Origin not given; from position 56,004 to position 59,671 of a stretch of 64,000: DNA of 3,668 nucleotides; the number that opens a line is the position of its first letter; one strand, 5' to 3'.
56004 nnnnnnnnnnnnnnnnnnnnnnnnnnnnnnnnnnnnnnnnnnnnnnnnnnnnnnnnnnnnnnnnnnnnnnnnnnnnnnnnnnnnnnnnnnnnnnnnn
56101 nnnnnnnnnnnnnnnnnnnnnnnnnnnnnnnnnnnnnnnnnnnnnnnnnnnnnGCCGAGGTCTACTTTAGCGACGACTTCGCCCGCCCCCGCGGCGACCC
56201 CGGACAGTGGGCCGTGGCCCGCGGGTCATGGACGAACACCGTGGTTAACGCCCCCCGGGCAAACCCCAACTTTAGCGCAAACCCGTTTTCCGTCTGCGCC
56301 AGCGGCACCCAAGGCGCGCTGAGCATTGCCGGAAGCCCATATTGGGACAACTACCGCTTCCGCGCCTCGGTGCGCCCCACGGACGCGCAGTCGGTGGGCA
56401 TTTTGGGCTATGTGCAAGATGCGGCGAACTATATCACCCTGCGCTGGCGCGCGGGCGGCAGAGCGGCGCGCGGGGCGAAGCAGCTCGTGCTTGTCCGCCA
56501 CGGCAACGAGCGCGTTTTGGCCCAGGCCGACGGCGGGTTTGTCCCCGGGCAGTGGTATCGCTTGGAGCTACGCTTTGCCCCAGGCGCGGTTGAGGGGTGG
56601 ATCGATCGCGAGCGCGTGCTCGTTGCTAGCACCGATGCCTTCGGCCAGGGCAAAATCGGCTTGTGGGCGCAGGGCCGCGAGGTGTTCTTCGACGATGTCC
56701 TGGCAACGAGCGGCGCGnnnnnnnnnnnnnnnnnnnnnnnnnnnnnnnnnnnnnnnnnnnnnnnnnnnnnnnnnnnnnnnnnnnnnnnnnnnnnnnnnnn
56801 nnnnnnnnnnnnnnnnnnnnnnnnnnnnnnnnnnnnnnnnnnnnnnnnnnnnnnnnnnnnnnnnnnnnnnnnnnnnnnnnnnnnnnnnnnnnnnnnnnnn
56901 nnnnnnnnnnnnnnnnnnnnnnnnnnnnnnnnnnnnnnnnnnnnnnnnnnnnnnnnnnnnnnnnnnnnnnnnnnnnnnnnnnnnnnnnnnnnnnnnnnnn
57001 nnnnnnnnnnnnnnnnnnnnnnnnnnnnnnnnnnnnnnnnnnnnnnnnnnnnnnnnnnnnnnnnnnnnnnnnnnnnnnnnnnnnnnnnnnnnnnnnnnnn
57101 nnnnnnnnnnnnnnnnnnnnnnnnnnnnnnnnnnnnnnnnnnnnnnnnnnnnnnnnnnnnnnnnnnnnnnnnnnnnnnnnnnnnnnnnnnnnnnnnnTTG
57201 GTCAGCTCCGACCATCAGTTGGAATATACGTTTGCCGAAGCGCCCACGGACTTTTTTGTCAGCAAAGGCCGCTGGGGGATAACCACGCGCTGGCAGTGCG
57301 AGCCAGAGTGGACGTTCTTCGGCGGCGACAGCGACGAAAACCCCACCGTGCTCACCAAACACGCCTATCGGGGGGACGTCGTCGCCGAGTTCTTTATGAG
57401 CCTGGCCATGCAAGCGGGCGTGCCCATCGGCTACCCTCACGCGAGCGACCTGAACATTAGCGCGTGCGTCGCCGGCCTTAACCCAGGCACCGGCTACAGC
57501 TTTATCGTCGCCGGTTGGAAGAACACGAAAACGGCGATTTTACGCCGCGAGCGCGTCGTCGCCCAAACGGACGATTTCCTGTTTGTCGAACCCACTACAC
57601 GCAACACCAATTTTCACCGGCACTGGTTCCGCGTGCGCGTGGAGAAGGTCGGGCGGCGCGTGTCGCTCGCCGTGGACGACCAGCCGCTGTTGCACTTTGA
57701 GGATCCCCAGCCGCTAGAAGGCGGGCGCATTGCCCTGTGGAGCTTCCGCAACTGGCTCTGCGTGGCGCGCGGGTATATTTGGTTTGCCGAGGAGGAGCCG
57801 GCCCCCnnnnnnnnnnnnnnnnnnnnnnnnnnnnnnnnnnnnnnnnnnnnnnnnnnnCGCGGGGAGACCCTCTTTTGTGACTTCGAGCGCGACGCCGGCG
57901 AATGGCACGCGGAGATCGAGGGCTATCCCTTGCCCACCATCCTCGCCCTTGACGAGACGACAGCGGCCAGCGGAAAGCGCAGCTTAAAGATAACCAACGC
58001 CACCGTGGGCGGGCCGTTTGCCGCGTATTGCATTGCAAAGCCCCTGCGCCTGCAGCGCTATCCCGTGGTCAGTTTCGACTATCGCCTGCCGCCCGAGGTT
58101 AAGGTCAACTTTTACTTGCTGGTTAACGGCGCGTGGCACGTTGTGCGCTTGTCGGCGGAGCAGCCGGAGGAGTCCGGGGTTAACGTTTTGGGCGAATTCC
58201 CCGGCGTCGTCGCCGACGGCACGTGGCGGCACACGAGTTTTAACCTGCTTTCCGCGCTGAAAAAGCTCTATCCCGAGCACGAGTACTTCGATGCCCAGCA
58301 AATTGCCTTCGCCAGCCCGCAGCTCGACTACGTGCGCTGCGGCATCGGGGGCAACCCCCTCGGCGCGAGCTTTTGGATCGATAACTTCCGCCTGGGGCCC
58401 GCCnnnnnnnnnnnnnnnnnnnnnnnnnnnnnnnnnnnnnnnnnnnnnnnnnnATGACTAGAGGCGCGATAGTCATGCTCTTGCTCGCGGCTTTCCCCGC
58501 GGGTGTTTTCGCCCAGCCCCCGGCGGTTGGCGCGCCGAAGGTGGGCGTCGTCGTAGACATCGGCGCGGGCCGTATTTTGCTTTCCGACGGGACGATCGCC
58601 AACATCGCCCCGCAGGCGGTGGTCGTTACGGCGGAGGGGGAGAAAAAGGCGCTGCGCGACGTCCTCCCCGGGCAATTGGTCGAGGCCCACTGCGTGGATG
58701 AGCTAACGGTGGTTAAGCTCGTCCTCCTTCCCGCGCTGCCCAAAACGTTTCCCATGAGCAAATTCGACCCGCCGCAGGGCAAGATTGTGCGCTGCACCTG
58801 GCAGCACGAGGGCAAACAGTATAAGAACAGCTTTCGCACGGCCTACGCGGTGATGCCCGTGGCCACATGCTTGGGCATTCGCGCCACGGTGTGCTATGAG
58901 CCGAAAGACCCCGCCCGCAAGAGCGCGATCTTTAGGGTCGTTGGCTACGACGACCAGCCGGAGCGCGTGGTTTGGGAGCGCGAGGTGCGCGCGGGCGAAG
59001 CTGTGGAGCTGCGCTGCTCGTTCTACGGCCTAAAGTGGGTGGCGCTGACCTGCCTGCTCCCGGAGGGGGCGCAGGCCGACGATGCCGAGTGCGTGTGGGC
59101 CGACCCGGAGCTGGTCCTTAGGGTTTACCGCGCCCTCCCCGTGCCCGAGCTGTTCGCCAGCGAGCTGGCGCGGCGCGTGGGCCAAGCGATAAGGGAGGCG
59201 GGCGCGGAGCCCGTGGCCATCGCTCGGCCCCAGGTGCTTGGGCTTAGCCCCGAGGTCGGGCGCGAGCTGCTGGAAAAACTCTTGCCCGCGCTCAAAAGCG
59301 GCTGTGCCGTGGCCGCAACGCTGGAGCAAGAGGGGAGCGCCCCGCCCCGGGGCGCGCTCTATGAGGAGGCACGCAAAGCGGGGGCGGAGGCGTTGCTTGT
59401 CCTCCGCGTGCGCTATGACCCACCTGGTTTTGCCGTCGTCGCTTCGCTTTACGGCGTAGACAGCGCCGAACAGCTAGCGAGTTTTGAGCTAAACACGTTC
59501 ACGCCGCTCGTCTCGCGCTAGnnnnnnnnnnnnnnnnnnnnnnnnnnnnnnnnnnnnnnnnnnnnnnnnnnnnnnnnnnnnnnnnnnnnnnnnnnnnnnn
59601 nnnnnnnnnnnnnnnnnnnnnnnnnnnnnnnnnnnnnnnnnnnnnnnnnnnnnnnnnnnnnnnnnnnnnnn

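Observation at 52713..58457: Tandem ~925-aa secreted paralogs built from repeated ConA/DUF1080-like sandwiches plus a CBM-like cap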

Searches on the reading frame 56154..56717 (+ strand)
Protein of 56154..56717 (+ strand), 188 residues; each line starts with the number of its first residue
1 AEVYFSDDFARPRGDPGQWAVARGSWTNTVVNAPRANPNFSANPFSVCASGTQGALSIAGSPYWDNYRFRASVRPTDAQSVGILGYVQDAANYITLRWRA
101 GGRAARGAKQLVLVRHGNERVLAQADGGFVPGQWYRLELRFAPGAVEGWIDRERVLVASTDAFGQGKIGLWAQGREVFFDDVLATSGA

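Call 89: search_solved_structures(query=A5, max_evalue=10, show_alignments=4)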
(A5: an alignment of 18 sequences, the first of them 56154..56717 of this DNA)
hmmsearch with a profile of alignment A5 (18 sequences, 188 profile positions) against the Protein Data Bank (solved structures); distinct sequences matched with E-value up to 10: 6.
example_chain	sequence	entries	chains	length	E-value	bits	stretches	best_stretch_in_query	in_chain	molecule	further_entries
4azz_A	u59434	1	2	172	5.5e-06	29.3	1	100-185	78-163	LEVANASE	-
4b1l_A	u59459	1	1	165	6.5e-06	29.1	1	99-183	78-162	LEVANASE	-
4b1m_A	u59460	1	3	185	9.1e-06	28.6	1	100-183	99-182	LEVANASE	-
2erf_A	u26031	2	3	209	0.48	13.2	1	107-162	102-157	Thrombospondin-1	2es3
1z78_A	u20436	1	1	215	0.51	13.1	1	107-162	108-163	Thrombospondin 1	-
1za4_A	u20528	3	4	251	0.67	12.7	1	107-162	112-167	Thrombospondin 1 | Thrombospondin-1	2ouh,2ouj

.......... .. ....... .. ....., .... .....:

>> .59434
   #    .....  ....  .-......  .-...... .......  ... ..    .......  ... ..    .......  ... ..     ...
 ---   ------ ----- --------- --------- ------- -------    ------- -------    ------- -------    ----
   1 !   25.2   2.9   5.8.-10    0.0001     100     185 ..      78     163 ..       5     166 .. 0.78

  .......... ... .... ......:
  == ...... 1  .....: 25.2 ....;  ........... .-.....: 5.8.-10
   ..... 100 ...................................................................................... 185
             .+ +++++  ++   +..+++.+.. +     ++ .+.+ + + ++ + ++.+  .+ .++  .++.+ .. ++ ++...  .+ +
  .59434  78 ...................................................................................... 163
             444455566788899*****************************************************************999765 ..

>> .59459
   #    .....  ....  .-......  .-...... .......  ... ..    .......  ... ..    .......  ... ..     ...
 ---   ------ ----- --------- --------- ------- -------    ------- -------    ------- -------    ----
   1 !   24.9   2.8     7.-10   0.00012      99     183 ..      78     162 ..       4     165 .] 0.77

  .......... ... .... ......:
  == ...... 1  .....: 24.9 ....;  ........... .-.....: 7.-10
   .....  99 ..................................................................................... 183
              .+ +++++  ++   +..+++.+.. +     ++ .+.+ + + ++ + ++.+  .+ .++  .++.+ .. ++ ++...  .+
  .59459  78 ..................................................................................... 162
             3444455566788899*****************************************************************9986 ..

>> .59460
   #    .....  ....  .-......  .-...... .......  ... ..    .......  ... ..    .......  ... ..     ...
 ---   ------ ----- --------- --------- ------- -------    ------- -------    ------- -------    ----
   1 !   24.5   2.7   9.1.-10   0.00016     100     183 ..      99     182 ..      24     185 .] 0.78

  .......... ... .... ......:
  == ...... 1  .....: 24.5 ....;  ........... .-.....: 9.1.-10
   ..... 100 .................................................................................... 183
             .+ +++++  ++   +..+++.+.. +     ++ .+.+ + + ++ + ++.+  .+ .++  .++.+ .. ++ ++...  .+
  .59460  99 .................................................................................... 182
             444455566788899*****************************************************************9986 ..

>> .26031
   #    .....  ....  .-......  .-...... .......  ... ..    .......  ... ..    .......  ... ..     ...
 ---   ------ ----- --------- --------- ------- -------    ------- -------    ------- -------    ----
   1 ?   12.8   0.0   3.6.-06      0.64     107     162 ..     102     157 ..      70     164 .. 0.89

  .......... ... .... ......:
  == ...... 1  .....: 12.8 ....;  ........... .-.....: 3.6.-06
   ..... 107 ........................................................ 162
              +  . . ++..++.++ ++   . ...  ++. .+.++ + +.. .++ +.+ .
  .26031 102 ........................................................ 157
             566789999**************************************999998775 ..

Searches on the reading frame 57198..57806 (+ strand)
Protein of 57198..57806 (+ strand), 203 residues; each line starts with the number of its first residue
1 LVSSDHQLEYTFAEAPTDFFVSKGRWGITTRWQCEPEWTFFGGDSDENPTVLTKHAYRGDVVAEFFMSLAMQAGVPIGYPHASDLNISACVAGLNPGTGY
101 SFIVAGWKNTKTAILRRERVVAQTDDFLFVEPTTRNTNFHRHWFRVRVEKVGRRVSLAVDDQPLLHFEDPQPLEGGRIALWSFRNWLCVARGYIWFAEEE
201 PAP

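Call 74: search_solved_structures(query=A4, max_evalue=10, show_alignments=3)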
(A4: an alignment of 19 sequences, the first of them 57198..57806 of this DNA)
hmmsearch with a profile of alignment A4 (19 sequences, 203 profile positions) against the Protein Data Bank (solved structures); distinct sequences matched with E-value up to 10: 1.
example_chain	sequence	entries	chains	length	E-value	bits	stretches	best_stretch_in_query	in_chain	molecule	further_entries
6mzb_B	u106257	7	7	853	1.1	11.9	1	115-181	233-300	Rod cGMP-specific 3',5'-cyclic phosphodiesterase subunit beta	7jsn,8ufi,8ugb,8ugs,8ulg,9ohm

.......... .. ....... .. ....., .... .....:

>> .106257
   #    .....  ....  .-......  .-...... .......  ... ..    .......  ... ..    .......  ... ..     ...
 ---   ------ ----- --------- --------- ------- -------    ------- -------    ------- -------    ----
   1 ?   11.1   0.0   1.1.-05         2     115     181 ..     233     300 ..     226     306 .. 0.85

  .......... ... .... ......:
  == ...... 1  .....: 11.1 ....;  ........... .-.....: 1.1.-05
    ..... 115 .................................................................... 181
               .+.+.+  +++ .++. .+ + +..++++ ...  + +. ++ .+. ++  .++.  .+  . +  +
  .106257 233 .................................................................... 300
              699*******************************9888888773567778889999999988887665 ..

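Call 75: search_protein_families(library=pfam, alignment_id=A4, max_evalue=1)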
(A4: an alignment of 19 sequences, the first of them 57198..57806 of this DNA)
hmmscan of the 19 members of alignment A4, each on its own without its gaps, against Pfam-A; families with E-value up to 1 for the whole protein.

A. member 1, window:57198-57806:+ (203 aa): 5 families
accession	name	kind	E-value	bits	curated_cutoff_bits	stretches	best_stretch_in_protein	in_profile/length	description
PF19763.6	DUF6250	-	0.018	15.3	26.9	1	128-185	100-158/165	Domain of unknown function (DUF6250)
PF12248.16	Methyltransf_FA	-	0.02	15.1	24.2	1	100-174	48-119/140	Farnesoic acid 0-methyl transferase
PF24942.1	Fn3_Dep-1_1st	-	0.026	15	26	1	91-123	62-94/96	Dep-1 first Fn3-like domain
PF06439.18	3keto-disac_hyd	-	0.051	14.1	26.8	1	131-180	115-172/187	3-keto-disaccharide hydrolase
PF10003.15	DUF2244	-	0.15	12.2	27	0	133-155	82-104/138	Integral membrane protein (DUF2244)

B. families by the number of members that match (of 19 scanned): 10 families
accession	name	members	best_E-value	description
PF19763.6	DUF6250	10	1.2e-05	Domain of unknown function (DUF6250)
PF06439.18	3keto-disac_hyd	9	2e-05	3-keto-disaccharide hydrolase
PF12248.16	Methyltransf_FA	3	0.015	Farnesoic acid 0-methyl transferase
PF02210.31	Laminin_G_2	2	0.08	Laminin G domain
PF09224.18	DUF1961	1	0.016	Domain of unknown function (DUF1961)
PF24942.1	Fn3_Dep-1_1st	1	0.026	Dep-1 first Fn3-like domain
PF10003.15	DUF2244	1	0.15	Integral membrane protein (DUF2244)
PF04248.19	NTP_transf_9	1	0.2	Domain of unknown function (DUF427)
PF05598.16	DUF772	1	0.2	Transposase domain (DUF772)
PF00054.30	Laminin_G_1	1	0.21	Laminin G domain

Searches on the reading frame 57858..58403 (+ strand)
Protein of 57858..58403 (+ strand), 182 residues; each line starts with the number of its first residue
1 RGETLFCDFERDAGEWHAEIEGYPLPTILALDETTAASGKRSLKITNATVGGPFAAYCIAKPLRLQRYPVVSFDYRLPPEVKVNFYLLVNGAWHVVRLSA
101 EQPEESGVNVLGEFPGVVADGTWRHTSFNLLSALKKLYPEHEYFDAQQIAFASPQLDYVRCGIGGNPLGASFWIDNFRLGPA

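Call 91: search_solved_structures(query=A6, max_evalue=10, show_alignments=0)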
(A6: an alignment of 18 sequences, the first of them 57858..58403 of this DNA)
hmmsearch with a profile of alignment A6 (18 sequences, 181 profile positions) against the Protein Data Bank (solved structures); distinct sequences matched with E-value up to 10: 2.
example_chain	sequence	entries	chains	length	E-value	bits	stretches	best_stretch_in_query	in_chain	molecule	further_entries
1xed_A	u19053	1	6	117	0.79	12.5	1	136-173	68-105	Polymeric-immunoglobulin receptor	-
2ws2_A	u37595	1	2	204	0.93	12.2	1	81-148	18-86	GLUTATHIONE S-TRANSFERASE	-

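Call 92: search_protein_families(library=pfam, alignment_id=A6, max_evalue=1)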
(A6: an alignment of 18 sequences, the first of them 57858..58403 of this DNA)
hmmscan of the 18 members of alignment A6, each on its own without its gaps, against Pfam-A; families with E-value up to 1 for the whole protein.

A. member 1, window:57858-58403:+ (182 aa): 1 family
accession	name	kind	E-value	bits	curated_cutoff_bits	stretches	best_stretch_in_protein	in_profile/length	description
PF21340.4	Polysacc_lyase-like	-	0.21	11.3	27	1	16-51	11-46/209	Cip1-like, core domain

B. families by the number of members that match (of 18 scanned): 9 families
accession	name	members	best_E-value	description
PF21253.3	Mann_GBD_bact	4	0.00083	Mannanase, galactose-binding domain-like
PF21340.4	Polysacc_lyase-like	3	0.034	Cip1-like, core domain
PF18329.7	SGBP_B_XBD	2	0.0029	Surface glycan-binding protein B xyloglucan binding domain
PF02018.23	CBM_4_9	2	0.0089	Carbohydrate binding domain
PF24517.2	CBM96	1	0.085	Carbohydrate-binding module family 96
PF03404.22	Mo-co_dimer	1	0.12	Mo-co oxidoreductase dimerisation domain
PF05018.18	CFA20_dom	1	0.17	CFA20 domain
PF07859.19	Abhydrolase_3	1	0.2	alpha/beta hydrolase fold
PF03536.20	VRP3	1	0.24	Salmonella virulence-associated 28kDa protein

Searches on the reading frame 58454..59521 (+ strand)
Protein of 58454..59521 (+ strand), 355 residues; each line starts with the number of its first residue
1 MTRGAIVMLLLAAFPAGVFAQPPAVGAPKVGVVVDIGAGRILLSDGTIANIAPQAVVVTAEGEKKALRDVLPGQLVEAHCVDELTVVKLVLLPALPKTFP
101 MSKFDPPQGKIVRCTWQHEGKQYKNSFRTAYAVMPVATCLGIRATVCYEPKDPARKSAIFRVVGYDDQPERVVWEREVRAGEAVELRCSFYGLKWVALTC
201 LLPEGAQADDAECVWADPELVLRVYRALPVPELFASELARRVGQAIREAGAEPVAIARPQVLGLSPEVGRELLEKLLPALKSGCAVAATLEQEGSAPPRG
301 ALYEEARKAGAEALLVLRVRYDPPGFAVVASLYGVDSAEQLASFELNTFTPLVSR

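Call 9: search_protein_families(library=pfam, proteins=[window:58454-59521:+], max_evalue=0.001)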
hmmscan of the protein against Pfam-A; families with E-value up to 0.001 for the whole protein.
window:58454-59521:+ (355 aa): 0 families

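Call 56: predict_structure(alignment_id=A3)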
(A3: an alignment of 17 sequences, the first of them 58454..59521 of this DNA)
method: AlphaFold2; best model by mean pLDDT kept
length: 355 residues; sequences in the alignment: 17
mean_pLDDT: 89.1   pTM: 0.71
mean pLDDT of the five models: 89.1, 89.1, 88.0, 86.7, 86.5
residues with pLDDT >= 90: 244; 70-90: 79; 50-70: 20; < 50: 12
segments of 3 or more residues with pLDDT < 50: 1-4, 12-14, 353-355
pLDDT, mean of each block of 10 residues (from residue 1): 46 52 78 89 91 94 92 89 92 81 92 97 98 90 96 97 88 96 93 92 97 97 80 94 96 96 88 95 96 88 97 96 88 97 89 48
secondary structure, 60 per line:
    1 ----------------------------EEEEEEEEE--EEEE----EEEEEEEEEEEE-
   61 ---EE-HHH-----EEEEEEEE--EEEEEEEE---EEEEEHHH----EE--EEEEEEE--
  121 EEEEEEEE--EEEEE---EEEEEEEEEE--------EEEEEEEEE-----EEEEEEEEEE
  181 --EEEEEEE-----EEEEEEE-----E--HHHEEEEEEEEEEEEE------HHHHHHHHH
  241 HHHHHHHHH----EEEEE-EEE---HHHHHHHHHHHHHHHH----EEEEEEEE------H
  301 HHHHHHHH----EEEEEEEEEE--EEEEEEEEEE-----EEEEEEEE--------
elements in order: E29-37 E40-43 E48-59 E75-82 E85-92 E96-100 E112-118 E121-128 E131-135 E139-148 E157-165 E171-180 E183-189 E195-201 E213-225 H232-249 E254-258 E260-262 H266-281 E286-293 H300-308 E313-322 E325-334 E340-347

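Call 58: fold_search(model_id=the predicted structure, library=pdb)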
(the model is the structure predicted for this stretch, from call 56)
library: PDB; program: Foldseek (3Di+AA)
matches with E <= 10: 1561; with E <= 0.001: 22
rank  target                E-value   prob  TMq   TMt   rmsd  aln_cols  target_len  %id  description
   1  7jrl                  5.7e-08  1.00  0.34  0.28  12.2       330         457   14  The structure of CBM51-2 in complex with GlcNAc and INT domains from Clostridium perfringens ZmpB (released 2021-02-03)
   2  7jrm                  7.6e-08  1.00  0.34  0.28   8.8       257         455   16  The structure of CBM51-2 and INT domains from Clostridium perfringens ZmpB (released 2021-02-03)
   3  7js4                  1.3e-07  1.00  0.30  0.12  17.7       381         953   10  The structure of the M60 catalytic domain with the CBM51-1 and CBM51-2 domains from Clostridium perfringens ZmpB (released 2021-02-03)
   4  8pvs_A                2.7e-06  1.00  0.28  0.14  16.2       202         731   15  Targeting extended blood antigens by Akkermansia muciniphila enzymes unveils a missing link for generating universal d (released 2024-02-28)
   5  2vmh                  3.4e-05  1.00  0.27  0.59   4.8       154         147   13  The structure of CBM51 from Clostridium perfringens GH95 (released 2008-02-19)
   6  2vmg                  3.4e-05  1.00  0.27  0.60   4.5       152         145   13  The structure of CBM51 from Clostridium perfringens GH95 in complex with methyl-galactose (released 2008-02-19)
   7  2vmi                  9.3e-05  1.00  0.28  0.63   4.1       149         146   13  The structure of seleno-methionine labelled CBM51 from Clostridium perfringens GH95 (released 2008-02-19)
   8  9e7m_Ja               9.3e-05  1.00  0.23  0.11  11.8       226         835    9  In situ cryoEM structure of bacteriophage Ur-lambda tail tip complex (released 2025-11-05)
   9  8xmz_A                1.6e-04  1.00  0.21  0.45   7.9       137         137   13  Crystal structure of a novel porphyran-binding carbohydrate binding module (released 2024-01-17)
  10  9fmt_F                1.7e-04  0.89  0.19  0.11  22.1       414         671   11  Cryo-EM structure of the BcsB hexameric crown from the E. coli cellulose secretion macrocomplex (released 2024-10-16)
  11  4q6l                  2.8e-04  1.00  0.25  0.58   4.3       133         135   19  LpoB C-terminal domain from Salmonella enterica (Native) (released 2014-05-14)
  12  8hcj_A                3.7e-04  1.00  0.24  0.20  14.5       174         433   10  Structure of GH43 family enzyme, Xylan 1, 4 Beta- xylosidase from pseudopedobacter saltans (released 2023-11-15)
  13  9mdi_A                5.7e-04  0.93  0.20  0.15  12.0       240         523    8  Clostridioides difficile Transferase B Component Dimer (released 2025-07-16)
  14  9jsi_F                6.0e-04  0.99  0.21  0.16   6.6       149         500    9  Clostridium perfringens iota toxin pore Ib in prepore II state (released 2025-05-14)
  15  8x8h_A                6.8e-04  1.00  0.24  0.51   6.9       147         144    4  A carbohydrate binding domain of a putative pectate lyase (released 2024-12-04)
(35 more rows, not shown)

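Call 70: find_homologous_proteins(query=A3)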
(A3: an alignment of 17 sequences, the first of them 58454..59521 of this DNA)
Query A3 (17 sequences) (355 aa, profile of the alignment): 5 proteins with E <= 0.001 among 8000 candidates.
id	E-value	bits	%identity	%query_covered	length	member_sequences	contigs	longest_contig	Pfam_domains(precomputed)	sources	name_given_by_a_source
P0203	1.3e-132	460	23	58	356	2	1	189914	PF17680.7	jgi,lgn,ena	-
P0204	1.3e-126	441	26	68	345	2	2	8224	-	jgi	jgi:hypothetical protein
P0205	2.3e-125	436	26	62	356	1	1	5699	PF17680.7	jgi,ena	jgi:hypothetical protein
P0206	2.6e-115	403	25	70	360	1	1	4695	-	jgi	-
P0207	1.9e-103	364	100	98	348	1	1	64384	-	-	-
